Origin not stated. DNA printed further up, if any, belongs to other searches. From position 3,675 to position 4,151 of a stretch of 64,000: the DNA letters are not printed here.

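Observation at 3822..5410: GG-leader, 4-Cys peptide precursor downstream of a rhodanese + MauE/DoxX pair (possible minimal sulfur/disulfide RiPP locus)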

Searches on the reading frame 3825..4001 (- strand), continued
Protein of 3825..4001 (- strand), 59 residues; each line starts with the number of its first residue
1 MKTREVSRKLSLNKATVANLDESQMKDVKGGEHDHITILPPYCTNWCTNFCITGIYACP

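Call 52: find_encoding_contigs(protein=P0229, flank=10000, max_places=1)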
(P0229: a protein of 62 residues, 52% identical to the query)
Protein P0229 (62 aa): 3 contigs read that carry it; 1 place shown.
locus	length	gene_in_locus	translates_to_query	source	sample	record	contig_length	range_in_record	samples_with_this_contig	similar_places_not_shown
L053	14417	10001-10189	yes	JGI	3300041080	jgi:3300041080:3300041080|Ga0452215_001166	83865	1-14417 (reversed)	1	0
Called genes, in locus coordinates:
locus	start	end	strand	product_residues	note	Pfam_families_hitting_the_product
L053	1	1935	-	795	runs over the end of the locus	PF00072:Response_reg, PF00512:HisKA, PF02518:HATPase_c, PF00072:Response_reg, PF01627:Hpt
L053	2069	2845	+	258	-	-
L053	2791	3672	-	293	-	PF00535:Glycos_transf_2, PF13641:Glyco_tranf_2_3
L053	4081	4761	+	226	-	-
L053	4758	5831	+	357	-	PF00534:Glycos_transf_1, PF13692:Glyco_trans_1_4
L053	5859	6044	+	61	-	-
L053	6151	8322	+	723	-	PF06452:CBM9_1 (weak), PF19313:DUF5916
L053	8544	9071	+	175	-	-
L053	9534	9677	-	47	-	-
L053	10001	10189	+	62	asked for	PF28317:Lant_leader_dom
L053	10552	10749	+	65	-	-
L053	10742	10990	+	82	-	PF05016:ParE_toxin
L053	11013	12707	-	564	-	PF01019:G_glu_transpept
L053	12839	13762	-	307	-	PF07676:PD40 (weak)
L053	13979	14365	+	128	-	PF09579:Spore_YtfJ (weak)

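Call 59: search_protein_families(library=pfam, proteins=[L018:1320-2672:+, L025:161-1321:+, L025:2743-3702:+, L018:4128-5282:-], max_evalue=0.001)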
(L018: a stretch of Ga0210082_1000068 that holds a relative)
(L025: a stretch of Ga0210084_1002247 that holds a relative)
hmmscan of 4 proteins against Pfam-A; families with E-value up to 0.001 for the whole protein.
L018:1320-2672:+ (450 aa): 1 family
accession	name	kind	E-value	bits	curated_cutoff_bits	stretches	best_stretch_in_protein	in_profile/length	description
PF05147.19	LANC_like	-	3.7e-40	138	23.2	1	57-432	5-348/350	Lanthionine synthetase C-like protein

L025:161-1321:+ (386 aa): 2 families
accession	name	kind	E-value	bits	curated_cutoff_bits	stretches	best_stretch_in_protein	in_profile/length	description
PF04055.27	Radical_SAM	-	2.5e-13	51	29.5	1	21-192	2-164/166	Radical SAM superfamily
PF13186.11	SPASM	-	1.4e-08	35.3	21.5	1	274-337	3-67/67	Iron-sulfur cluster-binding domain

L025:2743-3702:+ (319 aa): 1 family
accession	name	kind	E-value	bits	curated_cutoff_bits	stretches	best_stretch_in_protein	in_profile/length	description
PF05147.19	LANC_like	-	4e-26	91.9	23.2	1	36-283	5-242/350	Lanthionine synthetase C-like protein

L018:4128-5282:- (384 aa): 1 family
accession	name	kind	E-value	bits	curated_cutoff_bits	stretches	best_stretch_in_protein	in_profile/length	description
PF14883.12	GHL13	-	7.7e-19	68.3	27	1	114-357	78-322/324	Hypothetical glycosyl hydrolase family 13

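Call 66: search_protein_families(library=ncbifam, proteins=[P0002, P0124, P0128, L011:1659-1892:+, L008:10001-10288:+, L009:152-367:+, L018:388-618:+, L025:2402-2620:+, L052:10001-10195:+, L019:9974-10207:+], max_evalue=0.01)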
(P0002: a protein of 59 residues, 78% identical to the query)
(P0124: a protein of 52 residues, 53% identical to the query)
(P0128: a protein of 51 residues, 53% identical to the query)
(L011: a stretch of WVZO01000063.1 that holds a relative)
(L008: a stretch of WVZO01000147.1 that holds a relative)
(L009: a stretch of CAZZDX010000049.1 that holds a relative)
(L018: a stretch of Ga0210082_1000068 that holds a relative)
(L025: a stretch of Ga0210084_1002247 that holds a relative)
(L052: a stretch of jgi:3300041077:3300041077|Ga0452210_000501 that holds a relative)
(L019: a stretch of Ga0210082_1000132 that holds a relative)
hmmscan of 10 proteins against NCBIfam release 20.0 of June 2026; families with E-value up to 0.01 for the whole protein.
P0002 (59 aa): 3 families
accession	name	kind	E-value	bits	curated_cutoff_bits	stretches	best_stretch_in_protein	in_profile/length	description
NF038153.1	lant_leader_L1a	domain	1.7e-12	47.3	22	1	1-31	1-32/32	class I lanthipeptide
TIGR04149.1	GG_sam_targ_CFB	domain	3e-10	39.8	25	1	7-49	4-37/43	TIGR04149 family rSAM-modified RiPP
NF038158.1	lant_leader_L1b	domain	0.0025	17.9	27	1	7-31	4-28/28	class I lanthipeptide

P0124 (52 aa): 2 families
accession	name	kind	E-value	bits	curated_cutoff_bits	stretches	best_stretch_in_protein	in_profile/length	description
NF038153.1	lant_leader_L1a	domain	7.4e-08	32.4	22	1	1-31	1-32/32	class I lanthipeptide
TIGR04149.1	GG_sam_targ_CFB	domain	2.1e-05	24.3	25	1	5-47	2-35/43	TIGR04149 family rSAM-modified RiPP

P0128 (51 aa): 3 families
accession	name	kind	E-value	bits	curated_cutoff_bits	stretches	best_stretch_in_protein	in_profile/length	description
NF038153.1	lant_leader_L1a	domain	3.7e-12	46.2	22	1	1-31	1-32/32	class I lanthipeptide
TIGR04149.1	GG_sam_targ_CFB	domain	6.5e-06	25.9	25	1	4-45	2-35/43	TIGR04149 family rSAM-modified RiPP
NF038158.1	lant_leader_L1b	domain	0.00036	20.6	27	1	4-31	2-28/28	class I lanthipeptide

L011:1659-1892:+ (77 aa): 2 families
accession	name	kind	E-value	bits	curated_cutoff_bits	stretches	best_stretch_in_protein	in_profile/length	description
NF038153.1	lant_leader_L1a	domain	5.8e-09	36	22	1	1-30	1-32/32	class I lanthipeptide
TIGR04149.1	GG_sam_targ_CFB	domain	9.1e-06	25.5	25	1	4-36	2-34/43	TIGR04149 family rSAM-modified RiPP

L008:10001-10288:+ (95 aa): 2 families
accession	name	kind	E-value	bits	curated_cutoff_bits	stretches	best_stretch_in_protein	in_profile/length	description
NF038153.1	lant_leader_L1a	domain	3.5e-10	39.9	22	1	1-31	1-32/32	class I lanthipeptide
TIGR04149.1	GG_sam_targ_CFB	domain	0.00013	21.8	25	1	8-39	5-31/43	TIGR04149 family rSAM-modified RiPP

L009:152-367:+ (71 aa): 3 families
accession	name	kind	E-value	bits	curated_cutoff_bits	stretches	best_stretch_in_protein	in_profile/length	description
NF038153.1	lant_leader_L1a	domain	1.5e-13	50.6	22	1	1-31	1-32/32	class I lanthipeptide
NF038158.1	lant_leader_L1b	domain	8.7e-05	22.5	27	1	8-31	5-28/28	class I lanthipeptide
TIGR04149.1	GG_sam_targ_CFB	domain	0.00081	19.2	25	1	7-58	4-35/43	TIGR04149 family rSAM-modified RiPP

L018:388-618:+ (76 aa): 1 family
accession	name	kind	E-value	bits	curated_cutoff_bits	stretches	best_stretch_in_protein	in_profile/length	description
NF038153.1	lant_leader_L1a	domain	3.4e-10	39.9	22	1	1-31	1-32/32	class I lanthipeptide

L025:2402-2620:+ (72 aa): 1 family
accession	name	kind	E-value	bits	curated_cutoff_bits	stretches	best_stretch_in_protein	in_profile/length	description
NF038153.1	lant_leader_L1a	domain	2.7e-09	37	22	1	1-31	1-32/32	class I lanthipeptide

L052:10001-10195:+ (64 aa): 2 families
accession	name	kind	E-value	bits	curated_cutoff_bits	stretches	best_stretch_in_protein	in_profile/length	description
NF038153.1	lant_leader_L1a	domain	1.6e-10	40.9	22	1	1-31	1-32/32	class I lanthipeptide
TIGR04149.1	GG_sam_targ_CFB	domain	7.5e-06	25.8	25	1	5-47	2-41/43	TIGR04149 family rSAM-modified RiPP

L019:9974-10207:+ (77 aa): 2 families
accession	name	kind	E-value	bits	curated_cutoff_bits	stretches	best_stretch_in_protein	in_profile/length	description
NF038153.1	lant_leader_L1a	domain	1.8e-11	44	22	1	1-31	1-32/32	class I lanthipeptide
TIGR04149.1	GG_sam_targ_CFB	domain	6.8e-06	25.9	25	1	5-41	2-31/43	TIGR04149 family rSAM-modified RiPP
